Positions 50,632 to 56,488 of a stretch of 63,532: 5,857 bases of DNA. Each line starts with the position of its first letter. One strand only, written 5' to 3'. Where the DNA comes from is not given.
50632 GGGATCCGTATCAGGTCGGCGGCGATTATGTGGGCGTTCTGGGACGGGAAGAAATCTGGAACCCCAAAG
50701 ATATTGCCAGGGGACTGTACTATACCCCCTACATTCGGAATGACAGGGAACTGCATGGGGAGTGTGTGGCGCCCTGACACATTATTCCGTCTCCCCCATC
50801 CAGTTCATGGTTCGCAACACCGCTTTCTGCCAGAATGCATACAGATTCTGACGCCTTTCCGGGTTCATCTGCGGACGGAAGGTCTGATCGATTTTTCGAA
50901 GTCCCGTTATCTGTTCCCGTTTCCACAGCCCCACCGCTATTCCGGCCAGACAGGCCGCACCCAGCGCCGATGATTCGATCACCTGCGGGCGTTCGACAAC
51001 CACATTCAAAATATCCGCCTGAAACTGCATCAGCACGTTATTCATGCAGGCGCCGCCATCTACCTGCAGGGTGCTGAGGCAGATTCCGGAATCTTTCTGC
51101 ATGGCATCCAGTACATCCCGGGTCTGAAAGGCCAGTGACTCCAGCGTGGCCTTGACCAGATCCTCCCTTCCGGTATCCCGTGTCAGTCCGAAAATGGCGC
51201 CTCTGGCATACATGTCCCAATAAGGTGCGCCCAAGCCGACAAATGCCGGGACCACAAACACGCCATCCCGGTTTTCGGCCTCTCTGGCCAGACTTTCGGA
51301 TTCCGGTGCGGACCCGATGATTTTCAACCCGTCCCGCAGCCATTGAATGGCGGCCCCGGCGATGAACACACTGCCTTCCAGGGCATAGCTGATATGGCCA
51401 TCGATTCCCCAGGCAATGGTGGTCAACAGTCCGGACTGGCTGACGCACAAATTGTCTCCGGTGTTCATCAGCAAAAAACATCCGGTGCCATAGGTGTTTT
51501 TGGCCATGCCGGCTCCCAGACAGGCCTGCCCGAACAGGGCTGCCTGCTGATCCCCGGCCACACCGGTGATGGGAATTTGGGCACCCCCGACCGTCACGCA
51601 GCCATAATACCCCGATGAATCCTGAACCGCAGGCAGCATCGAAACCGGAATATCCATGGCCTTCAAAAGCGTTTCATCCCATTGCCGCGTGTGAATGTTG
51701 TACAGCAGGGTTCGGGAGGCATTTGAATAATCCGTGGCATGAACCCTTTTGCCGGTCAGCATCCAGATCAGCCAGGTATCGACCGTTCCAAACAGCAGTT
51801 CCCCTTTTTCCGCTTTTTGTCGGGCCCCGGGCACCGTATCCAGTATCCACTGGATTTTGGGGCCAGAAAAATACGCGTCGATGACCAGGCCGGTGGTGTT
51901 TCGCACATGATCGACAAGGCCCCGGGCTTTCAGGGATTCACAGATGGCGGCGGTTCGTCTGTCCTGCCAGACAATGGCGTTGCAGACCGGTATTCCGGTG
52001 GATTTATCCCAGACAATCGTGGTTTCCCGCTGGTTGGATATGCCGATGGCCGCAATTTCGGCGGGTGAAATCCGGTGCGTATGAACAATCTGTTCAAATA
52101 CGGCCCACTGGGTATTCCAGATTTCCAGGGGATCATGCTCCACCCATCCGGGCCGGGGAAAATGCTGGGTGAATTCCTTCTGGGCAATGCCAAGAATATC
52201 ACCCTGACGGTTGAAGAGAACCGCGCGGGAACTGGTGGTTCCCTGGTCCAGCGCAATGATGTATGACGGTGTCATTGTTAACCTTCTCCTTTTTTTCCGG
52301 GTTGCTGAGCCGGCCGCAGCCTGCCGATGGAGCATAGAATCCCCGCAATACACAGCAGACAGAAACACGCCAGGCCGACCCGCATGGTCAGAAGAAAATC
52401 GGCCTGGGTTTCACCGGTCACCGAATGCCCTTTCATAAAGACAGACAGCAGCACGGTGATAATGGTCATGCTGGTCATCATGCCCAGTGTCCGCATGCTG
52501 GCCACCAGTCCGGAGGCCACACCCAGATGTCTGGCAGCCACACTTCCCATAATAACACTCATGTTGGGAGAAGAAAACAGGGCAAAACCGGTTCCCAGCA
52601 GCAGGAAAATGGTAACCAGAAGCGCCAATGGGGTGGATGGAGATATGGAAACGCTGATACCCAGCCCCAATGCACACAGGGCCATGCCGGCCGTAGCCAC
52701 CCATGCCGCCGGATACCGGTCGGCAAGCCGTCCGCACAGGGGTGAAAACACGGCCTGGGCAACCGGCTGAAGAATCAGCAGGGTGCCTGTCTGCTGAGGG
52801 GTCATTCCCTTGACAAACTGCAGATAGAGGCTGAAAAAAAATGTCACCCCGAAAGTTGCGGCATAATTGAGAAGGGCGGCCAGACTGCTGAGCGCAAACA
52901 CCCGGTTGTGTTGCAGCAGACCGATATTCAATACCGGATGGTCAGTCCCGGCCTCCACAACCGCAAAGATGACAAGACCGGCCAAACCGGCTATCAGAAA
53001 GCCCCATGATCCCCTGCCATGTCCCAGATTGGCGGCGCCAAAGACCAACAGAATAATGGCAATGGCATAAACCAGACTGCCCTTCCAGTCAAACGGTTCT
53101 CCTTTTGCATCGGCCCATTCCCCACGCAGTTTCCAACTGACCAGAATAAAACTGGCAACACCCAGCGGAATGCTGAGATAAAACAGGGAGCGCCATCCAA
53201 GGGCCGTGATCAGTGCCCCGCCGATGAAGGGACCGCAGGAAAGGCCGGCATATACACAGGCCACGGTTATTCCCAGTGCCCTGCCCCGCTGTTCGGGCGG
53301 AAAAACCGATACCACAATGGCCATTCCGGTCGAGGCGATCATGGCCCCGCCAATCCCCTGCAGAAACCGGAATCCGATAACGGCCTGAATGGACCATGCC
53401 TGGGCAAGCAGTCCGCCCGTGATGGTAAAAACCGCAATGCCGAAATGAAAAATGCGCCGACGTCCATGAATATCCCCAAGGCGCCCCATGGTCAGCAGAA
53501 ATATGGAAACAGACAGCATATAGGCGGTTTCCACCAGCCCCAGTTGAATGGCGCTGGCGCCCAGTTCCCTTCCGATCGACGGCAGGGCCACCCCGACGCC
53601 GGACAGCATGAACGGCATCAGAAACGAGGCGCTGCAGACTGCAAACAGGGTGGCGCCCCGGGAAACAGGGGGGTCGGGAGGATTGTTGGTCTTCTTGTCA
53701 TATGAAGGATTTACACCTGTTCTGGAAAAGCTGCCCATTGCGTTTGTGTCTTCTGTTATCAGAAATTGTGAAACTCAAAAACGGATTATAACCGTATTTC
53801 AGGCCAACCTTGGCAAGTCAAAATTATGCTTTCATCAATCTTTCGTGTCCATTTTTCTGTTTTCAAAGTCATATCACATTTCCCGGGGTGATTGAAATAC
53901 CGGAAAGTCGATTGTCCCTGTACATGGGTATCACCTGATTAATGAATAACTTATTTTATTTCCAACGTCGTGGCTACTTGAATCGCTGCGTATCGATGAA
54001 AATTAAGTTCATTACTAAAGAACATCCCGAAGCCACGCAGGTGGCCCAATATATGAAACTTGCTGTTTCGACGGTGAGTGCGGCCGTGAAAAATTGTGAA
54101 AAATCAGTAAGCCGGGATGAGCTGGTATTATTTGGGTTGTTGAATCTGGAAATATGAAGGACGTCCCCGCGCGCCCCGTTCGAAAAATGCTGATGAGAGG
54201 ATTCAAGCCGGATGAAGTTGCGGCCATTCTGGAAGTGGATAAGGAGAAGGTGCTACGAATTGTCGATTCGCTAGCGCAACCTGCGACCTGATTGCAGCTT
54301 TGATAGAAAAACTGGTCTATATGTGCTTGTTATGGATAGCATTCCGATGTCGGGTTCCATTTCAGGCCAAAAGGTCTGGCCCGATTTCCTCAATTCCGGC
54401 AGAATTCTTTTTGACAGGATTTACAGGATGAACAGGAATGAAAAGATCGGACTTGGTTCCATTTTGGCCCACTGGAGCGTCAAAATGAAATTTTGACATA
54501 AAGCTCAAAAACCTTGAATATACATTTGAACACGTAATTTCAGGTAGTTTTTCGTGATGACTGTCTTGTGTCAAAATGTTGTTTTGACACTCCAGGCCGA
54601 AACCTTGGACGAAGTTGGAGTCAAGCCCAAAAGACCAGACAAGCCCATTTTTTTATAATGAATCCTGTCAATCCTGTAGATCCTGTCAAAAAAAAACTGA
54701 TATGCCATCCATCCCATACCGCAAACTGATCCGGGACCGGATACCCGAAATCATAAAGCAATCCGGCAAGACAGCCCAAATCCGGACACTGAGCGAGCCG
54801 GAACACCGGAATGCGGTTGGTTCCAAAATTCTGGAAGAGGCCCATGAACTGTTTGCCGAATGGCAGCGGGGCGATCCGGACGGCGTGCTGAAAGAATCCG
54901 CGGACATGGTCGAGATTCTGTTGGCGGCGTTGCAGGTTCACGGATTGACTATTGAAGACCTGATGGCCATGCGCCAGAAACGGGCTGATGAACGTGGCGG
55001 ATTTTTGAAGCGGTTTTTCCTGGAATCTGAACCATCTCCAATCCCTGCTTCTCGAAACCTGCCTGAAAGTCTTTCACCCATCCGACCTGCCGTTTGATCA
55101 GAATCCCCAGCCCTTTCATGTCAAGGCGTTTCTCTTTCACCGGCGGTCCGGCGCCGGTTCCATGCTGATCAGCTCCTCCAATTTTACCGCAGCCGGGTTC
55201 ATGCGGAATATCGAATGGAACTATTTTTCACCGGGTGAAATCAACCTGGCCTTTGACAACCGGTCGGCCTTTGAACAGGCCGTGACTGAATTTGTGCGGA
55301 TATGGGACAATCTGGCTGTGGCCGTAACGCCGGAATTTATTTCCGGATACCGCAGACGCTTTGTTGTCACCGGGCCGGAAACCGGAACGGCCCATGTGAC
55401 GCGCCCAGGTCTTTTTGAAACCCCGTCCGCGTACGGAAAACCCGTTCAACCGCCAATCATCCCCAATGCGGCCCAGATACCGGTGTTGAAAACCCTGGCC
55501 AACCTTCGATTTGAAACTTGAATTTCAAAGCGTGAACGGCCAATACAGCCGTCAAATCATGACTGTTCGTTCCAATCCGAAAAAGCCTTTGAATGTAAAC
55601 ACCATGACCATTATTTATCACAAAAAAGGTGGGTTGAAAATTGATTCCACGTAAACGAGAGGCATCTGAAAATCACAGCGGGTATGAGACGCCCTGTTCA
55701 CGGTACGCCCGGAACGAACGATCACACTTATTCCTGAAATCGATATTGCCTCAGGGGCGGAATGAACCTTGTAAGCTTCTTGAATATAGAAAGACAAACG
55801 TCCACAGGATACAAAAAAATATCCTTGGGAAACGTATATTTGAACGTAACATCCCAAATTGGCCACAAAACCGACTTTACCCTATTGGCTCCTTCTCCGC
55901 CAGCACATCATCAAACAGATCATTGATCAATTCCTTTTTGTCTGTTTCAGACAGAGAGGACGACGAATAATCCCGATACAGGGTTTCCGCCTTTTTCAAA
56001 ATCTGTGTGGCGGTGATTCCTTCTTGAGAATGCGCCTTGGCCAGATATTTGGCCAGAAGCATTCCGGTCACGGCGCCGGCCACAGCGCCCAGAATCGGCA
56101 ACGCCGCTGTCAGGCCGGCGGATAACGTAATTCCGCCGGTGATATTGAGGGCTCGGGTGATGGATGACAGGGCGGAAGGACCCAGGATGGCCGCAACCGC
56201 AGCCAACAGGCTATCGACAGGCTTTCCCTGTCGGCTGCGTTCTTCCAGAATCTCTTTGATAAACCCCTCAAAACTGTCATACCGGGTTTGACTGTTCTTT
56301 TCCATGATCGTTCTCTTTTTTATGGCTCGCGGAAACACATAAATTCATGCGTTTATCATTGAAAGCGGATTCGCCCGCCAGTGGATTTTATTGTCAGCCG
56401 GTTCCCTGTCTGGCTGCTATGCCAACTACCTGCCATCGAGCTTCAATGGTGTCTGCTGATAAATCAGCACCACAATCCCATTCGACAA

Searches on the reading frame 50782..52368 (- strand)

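Call 28: search_protein_families(library=pfam, proteins=[window:50782-52368:-], max_evalue=0.001)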
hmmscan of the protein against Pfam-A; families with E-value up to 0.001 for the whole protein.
window:50782-52368:- (528 aa): 2 families
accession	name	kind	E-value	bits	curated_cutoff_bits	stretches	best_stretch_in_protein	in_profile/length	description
PF00370.27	FGGY_N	-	1e-80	271.4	28.8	1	36-280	1-245/245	FGGY family of carbohydrate kinases, N-terminal domain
PF02782.22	FGGY_C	-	1.3e-43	149.6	27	1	290-478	2-197/198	FGGY family of carbohydrate kinases, C-terminal domain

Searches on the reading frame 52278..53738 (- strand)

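Call 28: search_protein_families(library=pfam, proteins=[window:52278-53738:-], max_evalue=0.001)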
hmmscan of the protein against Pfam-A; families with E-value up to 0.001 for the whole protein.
window:52278-53738:- (486 aa): 2 families
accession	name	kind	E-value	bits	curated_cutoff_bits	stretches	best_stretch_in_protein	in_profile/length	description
PF07690.21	MFS_1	-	2.2e-62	211.5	33.4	2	35-420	2-343/347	Major Facilitator Superfamily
PF05977.19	MFS_3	-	1.2e-07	31.1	27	1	58-190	39-176/524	Transmembrane secretion effector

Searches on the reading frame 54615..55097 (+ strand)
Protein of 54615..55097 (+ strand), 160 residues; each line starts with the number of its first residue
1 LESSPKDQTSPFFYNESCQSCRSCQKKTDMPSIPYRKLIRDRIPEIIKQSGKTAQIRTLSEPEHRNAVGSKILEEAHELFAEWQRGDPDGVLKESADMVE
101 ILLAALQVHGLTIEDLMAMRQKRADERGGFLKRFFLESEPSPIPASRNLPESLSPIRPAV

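Call 28: search_protein_families(library=pfam, proteins=[window:54615-55097:+], max_evalue=0.001)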
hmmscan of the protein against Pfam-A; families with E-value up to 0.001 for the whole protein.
window:54615-55097:+ (160 aa): 1 family
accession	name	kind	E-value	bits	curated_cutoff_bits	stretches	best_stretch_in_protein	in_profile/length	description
PF01503.22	PRA-PH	-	2.3e-05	25.2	21.3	1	61-121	21-83/86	Phosphoribosyl-ATP pyrophosphohydrolase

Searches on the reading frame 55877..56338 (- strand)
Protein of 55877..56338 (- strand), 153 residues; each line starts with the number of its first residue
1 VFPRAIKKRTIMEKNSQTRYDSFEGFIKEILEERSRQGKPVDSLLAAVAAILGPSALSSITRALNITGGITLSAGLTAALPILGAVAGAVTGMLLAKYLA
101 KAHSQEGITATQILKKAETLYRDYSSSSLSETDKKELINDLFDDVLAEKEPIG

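Call 5: search_protein_families(library=pfam, proteins=[window:55877-56338:-], max_evalue=0.1)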
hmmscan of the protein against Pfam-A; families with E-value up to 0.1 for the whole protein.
window:55877-56338:- (153 aa): 1 family
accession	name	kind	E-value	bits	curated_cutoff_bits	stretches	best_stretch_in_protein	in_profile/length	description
PF19824.4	Tlp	-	0.088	13.5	25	0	7-35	39-66/70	Small, acid-soluble spore protein Tlp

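Call 20: search_protein_families(library=padloc, proteins=[window:55877-56338:-], max_evalue=0.1)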
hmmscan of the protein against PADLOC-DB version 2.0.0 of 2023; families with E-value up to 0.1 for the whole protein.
window:55877-56338:- (153 aa): 0 families

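Call 21: search_protein_families(library=ncbifam, proteins=[window:55877-56338:-], max_evalue=0.1)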
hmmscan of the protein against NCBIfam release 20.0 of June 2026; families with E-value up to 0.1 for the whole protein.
window:55877-56338:- (153 aa): 1 family
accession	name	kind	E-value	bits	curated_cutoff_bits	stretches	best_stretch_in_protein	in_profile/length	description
NF004864.0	PRK06224.1-1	equivalog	0.032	13.2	261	1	41-123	66-148/278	citryl-CoA lyase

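Call 25: search_protein_families(library=phrogs, proteins=[window:55877-56338:-], max_evalue=0.1)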
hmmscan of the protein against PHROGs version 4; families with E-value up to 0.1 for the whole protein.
window:55877-56338:- (153 aa): 0 families

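Call 102: search_solved_structures(query=A10, max_evalue=1)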
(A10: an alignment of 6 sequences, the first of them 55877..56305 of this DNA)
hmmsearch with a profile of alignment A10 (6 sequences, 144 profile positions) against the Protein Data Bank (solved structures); distinct sequences matched with E-value up to 1: 15.
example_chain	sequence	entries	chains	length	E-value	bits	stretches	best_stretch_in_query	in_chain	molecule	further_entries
9rar_A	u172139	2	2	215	8.6e-05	25.9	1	32-95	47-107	TRP_F43W | [(sulfaNHC)Au].TRP_F43W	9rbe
9raq_A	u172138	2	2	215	0.00012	25.5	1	32-96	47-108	TRP_F43W/E39L | [(sulfaNHC)Au].TRP_F43W/E39L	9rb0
9h10_A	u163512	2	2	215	0.00028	24.2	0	32-95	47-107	[(sulfaNHC)Au].TRP_18 | Tandem-repeat protein (TRP)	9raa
8s6p_A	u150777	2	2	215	0.0004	23.7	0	32-95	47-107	TRP_18 F116W (R0) | TRP_18 F116W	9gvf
9h3c_A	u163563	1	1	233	0.0052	20.1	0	36-84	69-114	De novo designed tandem repeat protein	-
4yxx_A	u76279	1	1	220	0.011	19.1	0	37-77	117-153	dTor_6x35L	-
8c3w_A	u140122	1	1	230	0.29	14.4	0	37-82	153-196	dnHEM1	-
6nlo_A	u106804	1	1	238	0.35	14.2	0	30-91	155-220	Multidrug resistance-associated protein 6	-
8flj_E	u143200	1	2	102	0.6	13.4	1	104-137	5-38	Integration host factor subunit alpha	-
6x65_N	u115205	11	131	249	0.67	13.3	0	50-117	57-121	Outer membrane protein, OmpA family protein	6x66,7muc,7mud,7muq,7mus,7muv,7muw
7v6z_A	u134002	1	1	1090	0.8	13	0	47-99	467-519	Protein patched homolog 1,Protein patched homolog 1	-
7v6y_A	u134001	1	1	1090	0.83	13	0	47-99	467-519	Protein patched homolog 1,Protein patched homolog 1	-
5h79_D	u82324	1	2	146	0.84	12.9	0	99-135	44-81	Immunoglobulin G-binding protein A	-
9ms8_A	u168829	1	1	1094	0.89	12.9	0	47-99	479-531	Protein patched homolog 1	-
6bzs_A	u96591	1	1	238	0.96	12.8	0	30-91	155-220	Multidrug resistance-associated protein 6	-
